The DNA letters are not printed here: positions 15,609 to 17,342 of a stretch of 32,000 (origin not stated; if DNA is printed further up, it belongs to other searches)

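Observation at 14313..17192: Head-to-head pair of diverged PAPS-reductase/DndC-like PP-loop paralogs with large unassigned domains and no pathway partners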

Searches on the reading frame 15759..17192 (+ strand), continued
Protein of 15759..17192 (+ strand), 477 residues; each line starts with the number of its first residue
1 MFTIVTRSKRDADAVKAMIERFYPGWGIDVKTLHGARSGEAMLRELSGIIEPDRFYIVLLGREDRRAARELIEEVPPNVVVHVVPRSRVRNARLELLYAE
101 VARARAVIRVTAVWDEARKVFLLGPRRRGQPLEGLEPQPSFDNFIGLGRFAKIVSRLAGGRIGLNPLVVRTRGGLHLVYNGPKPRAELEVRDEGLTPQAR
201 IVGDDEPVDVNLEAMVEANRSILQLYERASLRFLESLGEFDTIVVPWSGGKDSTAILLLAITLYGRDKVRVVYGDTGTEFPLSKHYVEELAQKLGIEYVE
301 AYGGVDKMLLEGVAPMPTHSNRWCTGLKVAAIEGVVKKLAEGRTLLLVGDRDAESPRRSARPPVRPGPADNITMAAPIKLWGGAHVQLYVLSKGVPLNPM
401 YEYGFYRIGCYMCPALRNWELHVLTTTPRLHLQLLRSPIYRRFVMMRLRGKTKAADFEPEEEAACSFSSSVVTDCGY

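Call 67: find_homologous_proteins(query=L048:10001-11260:+)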
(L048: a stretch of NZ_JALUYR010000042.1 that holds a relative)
Query L048:10001-11260:+ (420 aa): 199 proteins with E <= 0.001 among 8000 candidates; the best 120 are listed.
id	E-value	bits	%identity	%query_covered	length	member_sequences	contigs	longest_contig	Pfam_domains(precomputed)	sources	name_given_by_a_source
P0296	1.6e-280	948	100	100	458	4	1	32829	PF01507.26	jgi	-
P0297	1.0e-252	856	89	100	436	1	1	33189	PF01507.26,PF06508.20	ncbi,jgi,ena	-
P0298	1.9e-234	796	80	100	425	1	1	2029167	PF01507.26,PF06508.20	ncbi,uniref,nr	ncbi:hypothetical protein A3L11_01390 [Thermococcus siculi]|uniref:Phosphoadenosine phosphosulphate 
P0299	6.7e-229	778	79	99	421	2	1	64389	PF01507.26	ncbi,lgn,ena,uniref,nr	ncbi:phosphoadenosine phosphosulfate reductase family protein [Thermococcus sp.]|uniref:phosphoadeno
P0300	1.7e-226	770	79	99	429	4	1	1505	PF01507.26,PF06508.20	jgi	-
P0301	3.7e-225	765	78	99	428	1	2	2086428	PF01507.26,PF06508.20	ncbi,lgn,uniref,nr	ncbi:phosphoadenosine phosphosulfate reductase family protein [Thermococcus sp. AM4]|uniref:phosphoa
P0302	7.3e-225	764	78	100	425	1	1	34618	PF01507.26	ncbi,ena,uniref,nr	ncbi:phosphoadenosine phosphosulfate reductase family protein [Thermococcus sp.]|uniref:phosphoadeno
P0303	1.4e-224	763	77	99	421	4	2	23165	PF01507.26,PF06508.20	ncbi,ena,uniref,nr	ncbi:phosphoadenosine phosphosulfate reductase family protein [Thermococcus sp.]|uniref:phosphoadeno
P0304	2.6e-224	763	78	99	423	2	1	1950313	PF01507.26,PF06508.20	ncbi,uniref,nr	ncbi:hypothetical protein CL1_1276 [Thermococcus cleftensis]|uniref:Phosphoadenosine phosphosulphate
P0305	3.3e-223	759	78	99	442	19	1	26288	PF01507.26,PF06508.20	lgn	-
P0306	3.2e-222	756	77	99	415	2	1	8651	PF01507.26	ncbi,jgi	-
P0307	5.5e-222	755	78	100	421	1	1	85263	PF01507.26,PF06508.20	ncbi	ncbi:phosphoadenosine phosphosulfate reductase domain-containing protein [Thermococcus sp.]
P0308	6.5e-222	755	78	99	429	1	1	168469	PF01507.26,PF02540.24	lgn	-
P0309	1.6e-221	753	77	99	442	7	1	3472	PF01507.26,PF06508.20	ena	-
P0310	2.5e-220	749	78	99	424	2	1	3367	PF01507.26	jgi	jgi:3'-phosphoadenosine 5'-phosphosulfate sulfotransferase/3'-phosphoadenosine 5'-phosphosulfate sul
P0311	1.4e-219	747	77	100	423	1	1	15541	PF01507.26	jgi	-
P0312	2.4e-219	746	76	99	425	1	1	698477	PF01507.26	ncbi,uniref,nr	ncbi:phosphoadenosine phosphosulfate reductase family protein [Thermococcus sp. GR6]|uniref:phosphoa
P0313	2.5e-219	746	76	99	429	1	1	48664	PF01507.26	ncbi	ncbi:phosphoadenosine phosphosulfate reductase domain-containing protein [Thermococcus sp.]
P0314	4.7e-219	745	75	99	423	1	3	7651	PF01507.26,PF06508.20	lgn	-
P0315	5.0e-218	742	77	98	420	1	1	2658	PF01507.26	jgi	-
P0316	7.6e-218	741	76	99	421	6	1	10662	PF01507.26,PF06508.20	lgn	-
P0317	2.9e-217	739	77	99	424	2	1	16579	PF01507.26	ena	-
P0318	3.2e-217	739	76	99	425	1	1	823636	PF01507.26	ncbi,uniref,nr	ncbi:hypothetical protein E3E26_01395 [Thermococcus sp. LS1]|uniref:phosphoadenosine phosphosulfate 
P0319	5.3e-217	739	75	99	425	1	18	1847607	PF01507.26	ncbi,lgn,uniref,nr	ncbi:3'-phosphoadenosine 5'-phosphosulfate reductase [Thermococcus onnurineus NA1]|uniref:3'-phospho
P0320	6.6e-217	738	77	98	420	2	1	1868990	PF01507.26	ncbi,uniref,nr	ncbi:phosphoadenosine phosphosulfate reductase domain-containing protein [Thermococcus radiotolerans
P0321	1.0e-216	738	75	99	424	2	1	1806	PF01507.26,PF06508.20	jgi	-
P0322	1.2e-216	737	76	99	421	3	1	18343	PF01507.26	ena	-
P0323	3.3e-216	736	77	98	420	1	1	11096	PF01507.26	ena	-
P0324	8.9e-216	734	75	99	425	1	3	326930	PF01507.26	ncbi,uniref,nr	ncbi:hypothetical protein E3E35_04640 [Thermococcus sp. GR7]|uniref:phosphoadenosine phosphosulfate 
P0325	1.1e-215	734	76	99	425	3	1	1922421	PF01507.26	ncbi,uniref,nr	ncbi:phosphoadenosine phosphosulfate reductase domain-containing protein [Thermococcus barossii]|uni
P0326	6.0e-215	732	75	99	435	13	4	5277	PF01507.26,PF06508.20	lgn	-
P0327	1.3e-212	724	75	99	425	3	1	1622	PF01507.26,PF06508.20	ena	-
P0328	6.4e-212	722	74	100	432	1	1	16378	PF01507.26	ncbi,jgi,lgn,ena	-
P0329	2.4e-211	720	75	100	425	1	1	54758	PF01507.26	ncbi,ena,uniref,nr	ncbi:phosphoadenosine phosphosulfate reductase family protein [Thermococcus sp.]|uniref:phosphoadeno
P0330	3.3e-209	713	74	99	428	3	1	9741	PF01507.26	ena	-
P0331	1.5e-208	711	72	98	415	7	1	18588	PF01507.26,PF06508.20,PF02540.24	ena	-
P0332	3.5e-207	706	73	99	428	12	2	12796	PF01507.26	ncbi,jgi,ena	-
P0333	2.3e-205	700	74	99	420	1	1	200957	PF01507.26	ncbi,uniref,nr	ncbi:phosphoadenosine phosphosulfate reductase family protein [Thermococcus sp. MAR1]|uniref:phospho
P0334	3.1e-204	696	71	99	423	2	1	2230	PF01507.26,PF06508.20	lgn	-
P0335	5.6e-199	679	69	100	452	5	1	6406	PF01507.26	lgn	-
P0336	4.8e-198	676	68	100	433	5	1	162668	PF01507.26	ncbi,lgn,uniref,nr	ncbi:MAG: phosphoadenosine phosphosulfate reductase family protein [Thermococcus sp.]|uniref:phospho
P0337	1.3e-191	655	67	99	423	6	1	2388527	PF01507.26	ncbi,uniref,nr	ncbi:phosphoadenosine phosphosulfate reductase domain-containing protein [Thermococcus barophilus]|u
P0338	5.6e-191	653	68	99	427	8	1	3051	PF01507.26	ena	-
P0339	1.3e-182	625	66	100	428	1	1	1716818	PF01507.26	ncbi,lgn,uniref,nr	ncbi:phosphoadenosine phosphosulfate reductase domain-containing protein [Pyrococcus yayanosii]|unir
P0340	4.2e-182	624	64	100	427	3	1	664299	PF01507.26,PF06508.20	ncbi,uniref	ncbi:phosphoadenosine phosphosulfate reductase family protein [Pyrococcus kukulkanii]|uniref:phospho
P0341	5.1e-182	623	64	100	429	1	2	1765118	PF01507.26,PF06508.20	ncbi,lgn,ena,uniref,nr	ncbi:phosphoadenosine phosphosulfate reductase domain-containing protein [Pyrococcus abyssi]|uniref:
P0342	7.9e-181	619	65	100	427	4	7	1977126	PF01507.26,PF06508.20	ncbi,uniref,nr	ncbi:phosphoadenosine phosphosulfate reductase domain-containing protein [Pyrococcus kukulkanii]|uni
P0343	9.3e-179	613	64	100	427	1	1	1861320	PF01507.26,PF06508.20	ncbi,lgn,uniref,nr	ncbi:hypothetical protein PNA2_0030 [Pyrococcus sp. NA2]|uniref:phosphoadenosine phosphosulfate redu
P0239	8.0e-178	609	62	100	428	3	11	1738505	PF01507.26,PF06508.20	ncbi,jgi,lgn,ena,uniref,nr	ncbi:phosphoadenosine phosphosulfate reductase family protein [Pyrococcus horikoshii]|uniref:Phospho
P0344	2.9e-167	575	62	95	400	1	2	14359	PF01507.26,PF06508.20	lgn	-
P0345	1.6e-162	559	65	89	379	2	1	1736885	PF01507.26,PF06508.20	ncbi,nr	ncbi:hypothetical protein Py04_1311 [Pyrococcus sp. ST04]|nr:hypothetical protein Py04_1311 [Pyrococ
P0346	2.9e-155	535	57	100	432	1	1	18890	PF01507.26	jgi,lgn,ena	-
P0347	6.9e-146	504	63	82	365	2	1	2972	PF01507.26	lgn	-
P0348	2.2e-127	443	65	69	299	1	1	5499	PF01507.26,PF06508.20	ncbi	ncbi:hypothetical protein DRN82_03570, partial [Thermococci archaeon]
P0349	7.7e-100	353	45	98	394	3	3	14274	PF01507.26,PF06508.20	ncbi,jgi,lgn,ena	-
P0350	6.3e-98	346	44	99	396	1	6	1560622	PF01507.26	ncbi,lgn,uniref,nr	ncbi:phosphoadenosine phosphosulfate reductase domain-containing protein [Archaeoglobus profundus]|u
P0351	3.9e-95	337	44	99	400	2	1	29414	PF01507.26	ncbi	ncbi:phosphoadenosine phosphosulfate reductase domain-containing protein [Archaeoglobus sp.]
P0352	5.8e-93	330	44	98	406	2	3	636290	PF01507.26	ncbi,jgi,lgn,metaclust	metaclust:\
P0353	1.0e-92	329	42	98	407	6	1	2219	PF01507.26,PF01171.27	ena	-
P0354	1.1e-92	329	43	98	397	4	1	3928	PF01507.26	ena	-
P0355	1.2e-92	329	44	98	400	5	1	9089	PF01507.26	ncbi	-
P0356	1.3e-92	329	44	98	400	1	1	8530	PF01507.26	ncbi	-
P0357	4.3e-92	327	42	99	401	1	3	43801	PF01507.26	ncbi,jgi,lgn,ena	-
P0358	7.4e-92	326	41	99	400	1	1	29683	PF01507.26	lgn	-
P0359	8.7e-92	326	44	98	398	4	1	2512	PF01507.26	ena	-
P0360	1.9e-91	325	42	98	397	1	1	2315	PF01507.26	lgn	-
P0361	2.8e-91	324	42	98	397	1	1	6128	PF01507.26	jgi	-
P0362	8.9e-91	323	42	99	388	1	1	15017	PF01507.26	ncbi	-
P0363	1.3e-90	322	42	98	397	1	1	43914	PF01507.26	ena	-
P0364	1.3e-90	322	42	98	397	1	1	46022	PF01507.26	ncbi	-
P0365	1.7e-90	322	43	97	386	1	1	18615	PF01507.26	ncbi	-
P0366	1.9e-90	322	41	99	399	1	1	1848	PF01507.26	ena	-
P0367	3.0e-90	321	42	98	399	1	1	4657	PF01507.26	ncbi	-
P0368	4.3e-90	320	41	99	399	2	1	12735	PF01507.26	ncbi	-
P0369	4.7e-90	320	41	99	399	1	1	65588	PF01507.26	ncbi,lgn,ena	-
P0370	7.5e-90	320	41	99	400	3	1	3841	PF01507.26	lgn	-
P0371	8.6e-90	319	41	99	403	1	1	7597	PF01507.26,PF06508.20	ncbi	-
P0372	1.1e-89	319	41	98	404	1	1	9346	PF01507.26,PF06508.20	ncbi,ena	-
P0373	1.1e-88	316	41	98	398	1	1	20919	PF01507.26,PF06508.20,PF01171.27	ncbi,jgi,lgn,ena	-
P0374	7.8e-88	313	40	99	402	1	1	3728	PF01507.26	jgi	-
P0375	1.0e-87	313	40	99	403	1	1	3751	PF01507.26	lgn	-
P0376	1.3e-87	312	42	99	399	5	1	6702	PF01507.26,PF06508.20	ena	-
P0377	1.3e-87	312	41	99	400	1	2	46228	PF01507.26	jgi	jgi:3'-phosphoadenosine 5'-phosphosulfate sulfotransferase (PAPS reductase)/FAD synthetase/3'-phosph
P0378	1.9e-87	312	40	99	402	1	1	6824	PF01507.26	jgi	jgi:3'-phosphoadenosine 5'-phosphosulfate sulfotransferase (PAPS reductase)/FAD synthetase/3'-phosph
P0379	2.4e-87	311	41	99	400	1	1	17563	PF01507.26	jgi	-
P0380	5.0e-87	310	40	99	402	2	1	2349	PF01507.26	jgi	-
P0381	1.2e-86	309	41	99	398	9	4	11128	PF01507.26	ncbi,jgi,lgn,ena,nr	ncbi:MAG TPA: hypothetical protein EYH00_04040 [Archaeoglobus profundus]|nr:hypothetical protein [Ar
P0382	2.2e-86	308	41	98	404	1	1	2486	PF01507.26,PF01171.27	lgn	-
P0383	2.7e-86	308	43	98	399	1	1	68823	PF01507.26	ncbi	-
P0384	5.3e-85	304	42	98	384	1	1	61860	PF01507.26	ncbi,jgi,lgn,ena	-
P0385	6.5e-85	303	41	100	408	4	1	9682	PF01507.26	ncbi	-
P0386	1.6e-84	302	41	99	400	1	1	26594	PF01507.26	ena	-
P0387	2.9e-84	301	41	98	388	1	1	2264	PF01507.26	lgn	-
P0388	3.6e-84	301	42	97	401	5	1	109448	PF01507.26,PF06508.20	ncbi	-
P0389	8.5e-84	300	41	98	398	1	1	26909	PF01507.26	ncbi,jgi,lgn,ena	-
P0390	1.1e-83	299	40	99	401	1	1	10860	PF01507.26,PF06508.20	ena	-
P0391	1.5e-83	299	40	99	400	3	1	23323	PF01507.26,PF06508.20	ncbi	-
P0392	2.3e-83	298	41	99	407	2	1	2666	PF01507.26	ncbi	-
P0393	8.6e-83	296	42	98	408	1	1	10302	PF01507.26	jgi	-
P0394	1.1e-82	296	41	98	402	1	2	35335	PF01507.26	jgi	-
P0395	1.6e-82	295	39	99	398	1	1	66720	PF01507.26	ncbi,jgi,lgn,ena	-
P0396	5.1e-81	291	41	98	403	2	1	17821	PF01507.26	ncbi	-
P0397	3.0e-80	288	38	99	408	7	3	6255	PF01507.26,PF06508.20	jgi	jgi:3'-phosphoadenosine 5'-phosphosulfate sulfotransferase (PAPS reductase)/FAD synthetase/3'-phosph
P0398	1.7e-77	279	39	99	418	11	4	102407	PF01507.26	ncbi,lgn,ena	-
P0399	5.8e-76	274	44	74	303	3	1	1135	PF01507.26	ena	-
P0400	7.1e-76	274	38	98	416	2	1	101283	PF01507.26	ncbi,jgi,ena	-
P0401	4.0e-74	268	40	99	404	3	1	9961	PF01507.26,PF06508.20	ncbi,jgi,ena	-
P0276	1.2e-71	260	39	99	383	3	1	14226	PF01507.26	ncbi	-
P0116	1.8e-71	259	38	98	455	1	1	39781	PF01507.26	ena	-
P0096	4.6e-70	254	38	97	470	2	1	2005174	PF01507.26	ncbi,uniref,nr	ncbi:phosphoadenosine phosphosulfate reductase family protein [Pyrofollis japonicus]|uniref:phosphoa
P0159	1.2e-68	250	36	97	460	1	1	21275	PF01507.26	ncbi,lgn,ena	-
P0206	2.3e-67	246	38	98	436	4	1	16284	PF01507.26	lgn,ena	-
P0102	3.9e-67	245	36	99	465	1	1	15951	PF01507.26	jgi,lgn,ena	-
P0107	4.7e-67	245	36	99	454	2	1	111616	PF01507.26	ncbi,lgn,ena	-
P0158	4.8e-67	245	34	99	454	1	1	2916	PF01507.26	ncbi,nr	ncbi:MAG: phosphoadenosine phosphosulfate reductase family protein [Staphylothermus sp.]|nr:phosphoa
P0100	6.7e-67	244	37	99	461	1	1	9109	PF01507.26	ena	-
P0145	7.6e-67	244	37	98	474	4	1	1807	PF01507.26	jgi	-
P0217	1.0e-66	243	38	99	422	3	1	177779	PF01507.26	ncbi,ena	-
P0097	4.7e-66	241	38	99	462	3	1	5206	PF01507.26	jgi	-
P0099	5.7e-66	241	36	97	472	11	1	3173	PF01507.26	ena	-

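Call 69: find_encoding_contigs(protein=P0350, flank=6000, max_places=1)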
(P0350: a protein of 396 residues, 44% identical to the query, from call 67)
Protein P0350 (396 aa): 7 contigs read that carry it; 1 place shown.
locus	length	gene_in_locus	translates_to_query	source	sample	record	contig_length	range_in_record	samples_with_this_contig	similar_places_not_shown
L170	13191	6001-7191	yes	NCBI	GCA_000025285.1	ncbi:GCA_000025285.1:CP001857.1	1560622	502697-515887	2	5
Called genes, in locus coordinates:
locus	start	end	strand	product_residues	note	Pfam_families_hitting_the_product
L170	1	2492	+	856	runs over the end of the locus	PF01074:Glyco_hydro_38N, PF03065:Glyco_hydro_57 (weak), PF09261:Alpha-mann_mid, PF07748:Glyco_hydro_38C, PF17677:Glyco_hydro38C2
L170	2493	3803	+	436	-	PF00202:Aminotran_3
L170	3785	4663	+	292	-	PF01379:Porphobil_deam, PF03900:Porphobil_deamC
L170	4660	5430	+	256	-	PF00590:TP_methylase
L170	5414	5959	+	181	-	PF00596:Aldolase_II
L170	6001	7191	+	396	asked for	PF01507:PAPS_reduct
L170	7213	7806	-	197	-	PF01926:MMR_HSR1, PF02421:FeoB_N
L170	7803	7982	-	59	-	PF03911:Sec61_beta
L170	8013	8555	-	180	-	PF01949:Endo_dU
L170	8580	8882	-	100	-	PF05437:AzlD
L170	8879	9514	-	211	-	PF03591:AzlC, PF27356:MJ1155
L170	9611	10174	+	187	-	PF03876:SHS2_Rpb7-N, PF00575:S1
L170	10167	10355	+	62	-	PF06093:Spt4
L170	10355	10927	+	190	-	PF04019:DUF359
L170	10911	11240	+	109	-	PF01282:Ribosomal_S24e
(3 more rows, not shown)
